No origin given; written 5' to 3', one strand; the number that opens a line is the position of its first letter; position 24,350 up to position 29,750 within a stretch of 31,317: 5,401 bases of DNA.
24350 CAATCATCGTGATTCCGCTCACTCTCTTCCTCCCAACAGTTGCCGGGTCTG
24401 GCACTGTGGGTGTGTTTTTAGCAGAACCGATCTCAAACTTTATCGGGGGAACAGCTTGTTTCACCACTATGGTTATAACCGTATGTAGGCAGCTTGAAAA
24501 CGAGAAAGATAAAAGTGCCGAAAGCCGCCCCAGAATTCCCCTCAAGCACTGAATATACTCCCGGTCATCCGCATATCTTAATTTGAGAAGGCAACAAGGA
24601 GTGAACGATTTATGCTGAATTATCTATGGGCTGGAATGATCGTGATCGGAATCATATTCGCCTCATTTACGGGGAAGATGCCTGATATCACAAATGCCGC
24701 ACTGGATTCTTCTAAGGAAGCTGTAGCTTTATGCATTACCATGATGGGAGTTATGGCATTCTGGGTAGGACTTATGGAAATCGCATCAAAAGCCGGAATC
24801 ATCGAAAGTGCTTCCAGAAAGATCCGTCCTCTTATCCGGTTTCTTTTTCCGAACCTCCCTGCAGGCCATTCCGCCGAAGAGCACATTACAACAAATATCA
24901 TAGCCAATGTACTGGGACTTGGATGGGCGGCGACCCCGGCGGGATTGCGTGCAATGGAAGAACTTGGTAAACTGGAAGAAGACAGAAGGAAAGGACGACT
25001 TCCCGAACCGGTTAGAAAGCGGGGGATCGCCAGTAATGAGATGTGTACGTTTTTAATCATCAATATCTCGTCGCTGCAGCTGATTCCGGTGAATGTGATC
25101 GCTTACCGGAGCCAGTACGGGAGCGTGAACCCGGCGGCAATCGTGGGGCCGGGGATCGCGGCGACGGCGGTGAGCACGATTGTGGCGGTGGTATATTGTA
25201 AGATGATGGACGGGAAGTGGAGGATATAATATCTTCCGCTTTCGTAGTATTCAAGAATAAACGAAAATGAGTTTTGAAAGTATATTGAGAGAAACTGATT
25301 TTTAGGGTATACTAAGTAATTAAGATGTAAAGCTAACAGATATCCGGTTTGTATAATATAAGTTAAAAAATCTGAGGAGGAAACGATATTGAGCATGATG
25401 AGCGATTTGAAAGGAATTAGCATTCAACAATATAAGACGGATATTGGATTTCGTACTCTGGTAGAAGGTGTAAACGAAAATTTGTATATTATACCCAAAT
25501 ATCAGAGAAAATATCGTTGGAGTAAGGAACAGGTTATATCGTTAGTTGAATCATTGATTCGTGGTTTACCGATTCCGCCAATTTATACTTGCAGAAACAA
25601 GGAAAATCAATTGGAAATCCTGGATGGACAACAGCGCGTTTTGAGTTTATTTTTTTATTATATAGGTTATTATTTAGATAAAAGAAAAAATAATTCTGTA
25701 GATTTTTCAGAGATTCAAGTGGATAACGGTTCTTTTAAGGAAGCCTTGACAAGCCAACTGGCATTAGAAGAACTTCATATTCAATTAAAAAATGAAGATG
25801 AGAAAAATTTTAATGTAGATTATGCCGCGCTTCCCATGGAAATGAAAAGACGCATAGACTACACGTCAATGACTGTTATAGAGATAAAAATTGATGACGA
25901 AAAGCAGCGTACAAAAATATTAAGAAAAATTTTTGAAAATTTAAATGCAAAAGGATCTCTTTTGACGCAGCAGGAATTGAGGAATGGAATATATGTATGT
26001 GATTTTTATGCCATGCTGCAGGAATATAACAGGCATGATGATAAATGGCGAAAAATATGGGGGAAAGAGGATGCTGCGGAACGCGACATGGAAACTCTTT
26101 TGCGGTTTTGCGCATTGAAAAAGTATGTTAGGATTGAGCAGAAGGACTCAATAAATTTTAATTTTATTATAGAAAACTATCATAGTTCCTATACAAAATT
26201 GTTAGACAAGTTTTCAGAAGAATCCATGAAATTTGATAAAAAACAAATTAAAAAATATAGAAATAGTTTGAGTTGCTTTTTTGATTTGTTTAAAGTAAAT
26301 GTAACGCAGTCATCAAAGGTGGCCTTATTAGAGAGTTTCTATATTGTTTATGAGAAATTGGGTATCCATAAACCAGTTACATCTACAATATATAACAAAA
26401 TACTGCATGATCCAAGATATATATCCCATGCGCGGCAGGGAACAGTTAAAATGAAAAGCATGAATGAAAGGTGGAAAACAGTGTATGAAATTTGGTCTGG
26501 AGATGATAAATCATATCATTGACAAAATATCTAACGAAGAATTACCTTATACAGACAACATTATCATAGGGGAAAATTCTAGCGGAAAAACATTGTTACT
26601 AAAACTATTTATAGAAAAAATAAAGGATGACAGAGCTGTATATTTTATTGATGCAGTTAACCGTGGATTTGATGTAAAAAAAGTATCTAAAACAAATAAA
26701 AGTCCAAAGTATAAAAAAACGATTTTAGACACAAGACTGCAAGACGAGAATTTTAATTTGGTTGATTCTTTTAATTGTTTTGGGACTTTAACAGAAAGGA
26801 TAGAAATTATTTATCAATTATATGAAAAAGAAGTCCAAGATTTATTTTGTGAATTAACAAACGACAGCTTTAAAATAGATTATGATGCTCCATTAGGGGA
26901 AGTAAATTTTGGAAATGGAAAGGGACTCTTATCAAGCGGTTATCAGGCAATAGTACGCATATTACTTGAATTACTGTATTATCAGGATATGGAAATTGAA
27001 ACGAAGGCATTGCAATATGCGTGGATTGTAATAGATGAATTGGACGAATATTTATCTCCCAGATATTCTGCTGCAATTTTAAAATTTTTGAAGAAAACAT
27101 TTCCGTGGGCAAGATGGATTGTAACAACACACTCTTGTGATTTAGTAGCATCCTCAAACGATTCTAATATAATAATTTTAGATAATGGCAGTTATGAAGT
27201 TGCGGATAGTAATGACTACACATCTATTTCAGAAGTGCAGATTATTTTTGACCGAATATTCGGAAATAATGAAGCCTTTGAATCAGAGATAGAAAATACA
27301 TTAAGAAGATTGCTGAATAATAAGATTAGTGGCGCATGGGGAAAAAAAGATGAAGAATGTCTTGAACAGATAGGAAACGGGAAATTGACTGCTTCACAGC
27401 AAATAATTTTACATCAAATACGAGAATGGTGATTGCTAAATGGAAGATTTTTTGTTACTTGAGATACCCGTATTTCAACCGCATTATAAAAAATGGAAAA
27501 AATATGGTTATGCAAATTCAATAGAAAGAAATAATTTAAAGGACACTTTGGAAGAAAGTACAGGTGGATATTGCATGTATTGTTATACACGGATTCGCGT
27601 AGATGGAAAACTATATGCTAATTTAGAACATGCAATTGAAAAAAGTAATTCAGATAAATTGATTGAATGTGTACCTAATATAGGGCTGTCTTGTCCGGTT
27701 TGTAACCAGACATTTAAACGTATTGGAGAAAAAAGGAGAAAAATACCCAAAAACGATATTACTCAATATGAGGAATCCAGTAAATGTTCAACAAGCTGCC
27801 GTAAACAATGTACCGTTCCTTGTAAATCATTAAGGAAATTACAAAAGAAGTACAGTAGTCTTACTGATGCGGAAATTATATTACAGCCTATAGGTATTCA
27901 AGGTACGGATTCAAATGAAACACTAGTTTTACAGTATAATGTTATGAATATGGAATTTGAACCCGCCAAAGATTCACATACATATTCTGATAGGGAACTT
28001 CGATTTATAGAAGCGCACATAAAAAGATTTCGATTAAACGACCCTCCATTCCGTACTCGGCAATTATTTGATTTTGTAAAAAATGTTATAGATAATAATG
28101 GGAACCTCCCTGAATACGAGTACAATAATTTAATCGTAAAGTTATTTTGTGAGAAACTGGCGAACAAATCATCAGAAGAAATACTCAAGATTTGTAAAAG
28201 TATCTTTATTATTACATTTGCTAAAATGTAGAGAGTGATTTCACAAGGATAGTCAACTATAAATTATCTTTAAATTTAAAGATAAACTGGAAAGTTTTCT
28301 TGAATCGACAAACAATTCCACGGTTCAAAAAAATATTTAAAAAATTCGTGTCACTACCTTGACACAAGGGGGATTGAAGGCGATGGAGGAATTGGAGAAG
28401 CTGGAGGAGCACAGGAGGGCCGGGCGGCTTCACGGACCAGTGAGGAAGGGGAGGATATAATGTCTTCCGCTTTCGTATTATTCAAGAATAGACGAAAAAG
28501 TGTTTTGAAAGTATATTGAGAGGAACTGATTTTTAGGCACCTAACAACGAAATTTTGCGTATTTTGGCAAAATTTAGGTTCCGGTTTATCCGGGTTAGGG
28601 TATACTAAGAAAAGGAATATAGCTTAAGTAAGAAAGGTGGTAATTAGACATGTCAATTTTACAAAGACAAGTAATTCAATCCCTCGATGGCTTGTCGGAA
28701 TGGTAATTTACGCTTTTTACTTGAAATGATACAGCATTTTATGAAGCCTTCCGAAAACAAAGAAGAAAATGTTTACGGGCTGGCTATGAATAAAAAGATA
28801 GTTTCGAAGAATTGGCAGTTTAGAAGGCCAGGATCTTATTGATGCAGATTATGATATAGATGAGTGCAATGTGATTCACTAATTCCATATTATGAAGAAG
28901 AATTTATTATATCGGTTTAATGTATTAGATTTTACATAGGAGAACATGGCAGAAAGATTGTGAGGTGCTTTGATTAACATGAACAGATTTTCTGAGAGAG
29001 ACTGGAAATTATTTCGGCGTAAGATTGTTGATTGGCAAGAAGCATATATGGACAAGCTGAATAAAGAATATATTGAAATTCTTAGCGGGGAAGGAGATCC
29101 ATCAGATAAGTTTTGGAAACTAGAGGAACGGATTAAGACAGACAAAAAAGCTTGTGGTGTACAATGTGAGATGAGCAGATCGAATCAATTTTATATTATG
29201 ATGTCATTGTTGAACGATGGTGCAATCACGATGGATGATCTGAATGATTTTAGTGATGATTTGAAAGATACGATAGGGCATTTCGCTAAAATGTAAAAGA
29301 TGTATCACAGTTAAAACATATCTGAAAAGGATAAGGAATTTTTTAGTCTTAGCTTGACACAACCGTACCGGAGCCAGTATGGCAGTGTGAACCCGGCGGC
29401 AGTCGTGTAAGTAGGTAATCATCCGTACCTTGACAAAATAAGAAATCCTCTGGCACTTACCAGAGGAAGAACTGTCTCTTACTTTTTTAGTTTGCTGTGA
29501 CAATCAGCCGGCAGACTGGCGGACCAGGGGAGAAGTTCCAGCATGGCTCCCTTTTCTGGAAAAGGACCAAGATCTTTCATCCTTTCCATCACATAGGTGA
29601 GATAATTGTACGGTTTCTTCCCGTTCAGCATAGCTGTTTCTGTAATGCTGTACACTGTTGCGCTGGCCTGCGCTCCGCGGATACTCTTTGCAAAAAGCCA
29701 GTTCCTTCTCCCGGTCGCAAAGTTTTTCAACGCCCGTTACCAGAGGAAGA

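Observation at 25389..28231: DUF262 / short ABC-like ATPase / HNH three-gene operon: candidate undescribed anti-phage system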

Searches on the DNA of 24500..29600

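Call 70: search_rna_families(source=window, start=24500, end=29600, threshold=evalue, max_evalue=1)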
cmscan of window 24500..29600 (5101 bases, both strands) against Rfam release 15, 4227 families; matches with E-value up to 1: 1.
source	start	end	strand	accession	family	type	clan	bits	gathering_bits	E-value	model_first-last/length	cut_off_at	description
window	25120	25176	+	RF03015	Transposase-2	Gene; sRNA;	-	21.8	42.7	0.39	1-69/69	no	Transposase-2 RNA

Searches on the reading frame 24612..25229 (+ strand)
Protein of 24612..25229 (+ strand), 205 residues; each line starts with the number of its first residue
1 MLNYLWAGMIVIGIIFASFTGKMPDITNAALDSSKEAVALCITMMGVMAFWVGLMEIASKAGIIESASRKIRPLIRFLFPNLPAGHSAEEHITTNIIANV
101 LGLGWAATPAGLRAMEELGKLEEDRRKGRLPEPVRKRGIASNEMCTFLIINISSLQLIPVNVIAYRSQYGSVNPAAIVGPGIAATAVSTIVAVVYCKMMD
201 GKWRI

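Call 3: search_protein_families(library=pfam, proteins=[window:24612-25229:+], max_evalue=0.1)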
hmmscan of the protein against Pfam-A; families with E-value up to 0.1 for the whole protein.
window:24612-25229:+ (205 aa): 1 family
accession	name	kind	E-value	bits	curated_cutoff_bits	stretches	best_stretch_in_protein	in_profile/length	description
PF07670.19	Gate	-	0.00012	22.9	29.6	1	42-130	2-70/104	Nucleoside recognition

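Call 71: search_protein_families(library=ncbifam, max_evalue=0.01, proteins=[window:24612-25226:+])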
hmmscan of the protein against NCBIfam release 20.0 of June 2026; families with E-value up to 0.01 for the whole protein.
window:24612-25226:+ (205 aa): 0 families

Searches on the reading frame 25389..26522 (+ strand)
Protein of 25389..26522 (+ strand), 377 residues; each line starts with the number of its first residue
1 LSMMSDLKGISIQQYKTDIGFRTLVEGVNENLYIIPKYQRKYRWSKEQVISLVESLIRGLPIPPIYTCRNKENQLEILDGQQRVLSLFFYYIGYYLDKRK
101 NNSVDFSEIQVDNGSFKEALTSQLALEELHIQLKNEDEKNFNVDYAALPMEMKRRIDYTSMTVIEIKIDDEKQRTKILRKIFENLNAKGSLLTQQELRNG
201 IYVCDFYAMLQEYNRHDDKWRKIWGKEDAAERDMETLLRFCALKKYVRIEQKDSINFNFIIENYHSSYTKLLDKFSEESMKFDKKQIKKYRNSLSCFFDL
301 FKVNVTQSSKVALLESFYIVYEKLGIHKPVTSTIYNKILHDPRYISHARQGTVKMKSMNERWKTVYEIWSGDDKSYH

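Call 3: search_protein_families(library=pfam, proteins=[window:25389-26522:+], max_evalue=0.1)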
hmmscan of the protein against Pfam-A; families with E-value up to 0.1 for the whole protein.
window:25389-26522:+ (377 aa): 1 family
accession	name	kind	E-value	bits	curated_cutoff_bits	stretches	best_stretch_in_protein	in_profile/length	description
PF03235.19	GmrSD_N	-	2.8e-29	103.1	33.2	1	23-202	3-198/199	GmrSD restriction endonuclease, N-terminal domain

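Call 4: search_protein_families(library=padloc, proteins=[window:25389-26522:+], max_evalue=0.1)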
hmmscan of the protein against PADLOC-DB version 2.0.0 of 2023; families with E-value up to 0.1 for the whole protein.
window:25389-26522:+ (377 aa): 14 families
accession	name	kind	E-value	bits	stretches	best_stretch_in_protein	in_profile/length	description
PDLC03877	NsnA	-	3e-44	149.8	1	11-369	43-379/385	-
PDLC04027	PD-T4-2_A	-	7.7e-21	72.5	1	29-312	49-293/363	-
PDLC03418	REase_II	-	5.1e-16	56.7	2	25-112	25-112/372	Type II restriction enzyme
PDLC04151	HEC-05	-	9.4e-13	45.7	2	11-62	18-69/600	-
PDLC04150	HEC-05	-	6.2e-09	33.2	2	15-64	4-53/583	-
PDLC04154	HEC-06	-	6.5e-09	33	2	21-90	14-88/569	-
PDLC04157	HEC-06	-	3.9e-08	30.3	1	16-142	6-138/558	-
PDLC04155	HEC-06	-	5.3e-07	26.5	1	24-98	12-96/562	-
PDLC02786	SspE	-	4e-06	23.4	1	29-60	20-51/766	SspE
PDLC02792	SspE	-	5.4e-06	23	1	32-60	24-51/771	SspE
PDLC02695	Orf5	-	2.5e-05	20.9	1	30-56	17-43/601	Orf5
PDLC04709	PDC-M55C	-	6.9e-05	19.7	1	24-66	20-62/554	-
PDLC02701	Orf5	-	0.00025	17.6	1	29-54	16-41/596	Orf5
PDLC02693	Orf5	-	0.00089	16.4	1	31-58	7-34/543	Orf5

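Call 5: search_protein_families(library=ncbifam, proteins=[window:25389-26522:+], max_evalue=0.1)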
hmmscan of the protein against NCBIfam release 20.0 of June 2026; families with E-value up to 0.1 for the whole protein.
window:25389-26522:+ (377 aa): 0 families

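Call 15: find_homologous_proteins(query=window:25389-26519:+, max_evalue=0.00001)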
Query window:25389-26519:+ (377 aa): 642 proteins with E <= 0.00001 among 2023 candidates; the best 120 are listed.
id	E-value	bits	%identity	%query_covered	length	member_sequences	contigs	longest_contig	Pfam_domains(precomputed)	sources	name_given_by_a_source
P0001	4.5e-245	830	98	100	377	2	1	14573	PF03235.20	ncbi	-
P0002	7.8e-236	800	94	100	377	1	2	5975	PF03235.20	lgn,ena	-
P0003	1.2e-234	796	94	99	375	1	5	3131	PF03235.20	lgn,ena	-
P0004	1.6e-233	792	95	99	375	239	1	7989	PF03235.20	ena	-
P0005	2.6e-228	775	92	100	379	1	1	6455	PF03235.20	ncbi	-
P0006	2.8e-228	775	92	100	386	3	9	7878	PF03235.20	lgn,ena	-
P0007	9.6e-226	767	90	100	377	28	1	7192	PF03235.20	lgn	-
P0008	3.5e-224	761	89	100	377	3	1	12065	PF03235.20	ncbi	-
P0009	3.1e-223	758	90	100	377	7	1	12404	PF03235.20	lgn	-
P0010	1.4e-222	756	89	100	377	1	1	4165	PF03235.20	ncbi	-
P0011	4.3e-220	748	88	99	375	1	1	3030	PF03235.20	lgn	-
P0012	8.1e-220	747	89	100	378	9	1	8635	PF03235.20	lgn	-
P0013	1.1e-217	740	86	100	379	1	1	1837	PF03235.20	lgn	-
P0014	1.2e-217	740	87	99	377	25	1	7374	PF03235.20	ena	-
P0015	5.2e-216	735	87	99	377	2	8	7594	PF03235.20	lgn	-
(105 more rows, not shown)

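Call 32: search_solved_structures(query=window:25389-26519:+, max_evalue=1)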
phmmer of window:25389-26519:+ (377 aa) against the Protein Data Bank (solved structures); distinct sequences matched with E-value up to 1: 1.
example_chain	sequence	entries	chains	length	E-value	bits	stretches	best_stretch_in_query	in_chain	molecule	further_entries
7p9k_A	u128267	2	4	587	0.0015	20.8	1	20-64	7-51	DUF262 domain-containing protein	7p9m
